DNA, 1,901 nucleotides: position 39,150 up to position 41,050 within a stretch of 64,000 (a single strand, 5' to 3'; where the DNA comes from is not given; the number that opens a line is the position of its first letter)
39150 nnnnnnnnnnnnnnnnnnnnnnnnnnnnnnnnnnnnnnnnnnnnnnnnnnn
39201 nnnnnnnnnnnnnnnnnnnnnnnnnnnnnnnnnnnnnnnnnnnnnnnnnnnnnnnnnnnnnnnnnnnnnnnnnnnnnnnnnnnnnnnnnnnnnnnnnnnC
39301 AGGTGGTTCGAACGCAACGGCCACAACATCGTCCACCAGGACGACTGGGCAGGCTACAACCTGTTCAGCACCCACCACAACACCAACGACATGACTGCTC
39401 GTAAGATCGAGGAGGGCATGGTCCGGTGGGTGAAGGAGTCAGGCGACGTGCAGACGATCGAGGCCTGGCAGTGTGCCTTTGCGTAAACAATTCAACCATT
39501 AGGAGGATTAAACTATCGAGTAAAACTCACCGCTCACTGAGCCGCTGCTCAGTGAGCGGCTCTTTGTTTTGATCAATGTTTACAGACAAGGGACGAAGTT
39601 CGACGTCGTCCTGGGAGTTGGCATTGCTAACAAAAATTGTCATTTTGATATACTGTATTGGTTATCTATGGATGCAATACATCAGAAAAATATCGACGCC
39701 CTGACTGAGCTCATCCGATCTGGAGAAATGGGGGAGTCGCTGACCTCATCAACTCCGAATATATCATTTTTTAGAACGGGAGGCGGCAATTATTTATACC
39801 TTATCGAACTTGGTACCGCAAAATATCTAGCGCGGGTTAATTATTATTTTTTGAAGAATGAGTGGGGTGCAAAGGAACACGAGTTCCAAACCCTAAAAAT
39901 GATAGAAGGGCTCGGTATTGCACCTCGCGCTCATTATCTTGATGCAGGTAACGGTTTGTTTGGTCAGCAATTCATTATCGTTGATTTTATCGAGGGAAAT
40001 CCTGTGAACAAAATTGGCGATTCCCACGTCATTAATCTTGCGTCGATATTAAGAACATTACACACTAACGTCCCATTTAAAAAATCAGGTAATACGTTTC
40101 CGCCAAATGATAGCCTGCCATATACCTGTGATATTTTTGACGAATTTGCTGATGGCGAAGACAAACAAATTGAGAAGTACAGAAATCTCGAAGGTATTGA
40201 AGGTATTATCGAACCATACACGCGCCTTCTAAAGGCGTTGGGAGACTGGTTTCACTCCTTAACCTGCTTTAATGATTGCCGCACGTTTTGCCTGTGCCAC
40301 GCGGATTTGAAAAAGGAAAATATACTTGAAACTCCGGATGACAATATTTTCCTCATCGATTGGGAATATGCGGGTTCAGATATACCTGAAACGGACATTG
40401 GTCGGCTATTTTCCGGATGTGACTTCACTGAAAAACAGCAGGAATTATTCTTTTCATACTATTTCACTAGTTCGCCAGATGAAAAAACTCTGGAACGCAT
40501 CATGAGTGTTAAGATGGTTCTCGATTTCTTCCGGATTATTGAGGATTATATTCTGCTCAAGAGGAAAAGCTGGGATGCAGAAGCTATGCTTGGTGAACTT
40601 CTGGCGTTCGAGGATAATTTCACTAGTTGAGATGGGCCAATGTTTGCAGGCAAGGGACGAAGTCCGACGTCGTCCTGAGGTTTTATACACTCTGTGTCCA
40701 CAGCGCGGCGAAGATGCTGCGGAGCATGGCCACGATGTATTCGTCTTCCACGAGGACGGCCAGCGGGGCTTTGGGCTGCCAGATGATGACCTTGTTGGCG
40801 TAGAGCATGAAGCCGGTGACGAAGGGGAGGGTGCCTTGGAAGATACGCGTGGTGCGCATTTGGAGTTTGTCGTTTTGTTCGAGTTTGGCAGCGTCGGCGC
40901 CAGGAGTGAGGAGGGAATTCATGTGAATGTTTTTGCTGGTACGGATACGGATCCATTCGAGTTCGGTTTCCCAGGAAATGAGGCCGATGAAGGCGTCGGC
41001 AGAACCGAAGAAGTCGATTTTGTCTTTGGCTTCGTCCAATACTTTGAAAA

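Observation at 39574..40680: AT-rich choline-kinase-like gene bracketed by ~43-bp imperfect direct repeats carrying a hairpin, suggesting a cassette-like insertion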

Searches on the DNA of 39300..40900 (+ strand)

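Call 79: search_rna_families(source=window, start=39300, end=40900, threshold=evalue, max_evalue=1)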
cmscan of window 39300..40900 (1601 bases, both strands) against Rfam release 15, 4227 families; matches with E-value up to 1: 0.
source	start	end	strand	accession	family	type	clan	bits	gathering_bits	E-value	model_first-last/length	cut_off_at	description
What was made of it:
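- Tried and rejected: Rfam on the locus at E<=1 (call 79): nothing.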

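Call 80: search_dna_similar(query=window:39500-40720:+, collection=plasmids, mode=distant, max_rows=5)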
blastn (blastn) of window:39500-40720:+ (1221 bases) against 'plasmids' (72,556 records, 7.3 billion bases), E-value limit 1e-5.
No match.

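Call 81: search_dna_similar(query=window:39500-40720:+, collection=phages, mode=distant, max_rows=5)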
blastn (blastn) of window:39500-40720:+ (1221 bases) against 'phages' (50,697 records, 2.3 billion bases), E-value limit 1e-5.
No match.
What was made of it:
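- Tried and rejected: blastn of the cassette against plasmids and phages (calls 80, 81): no match.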
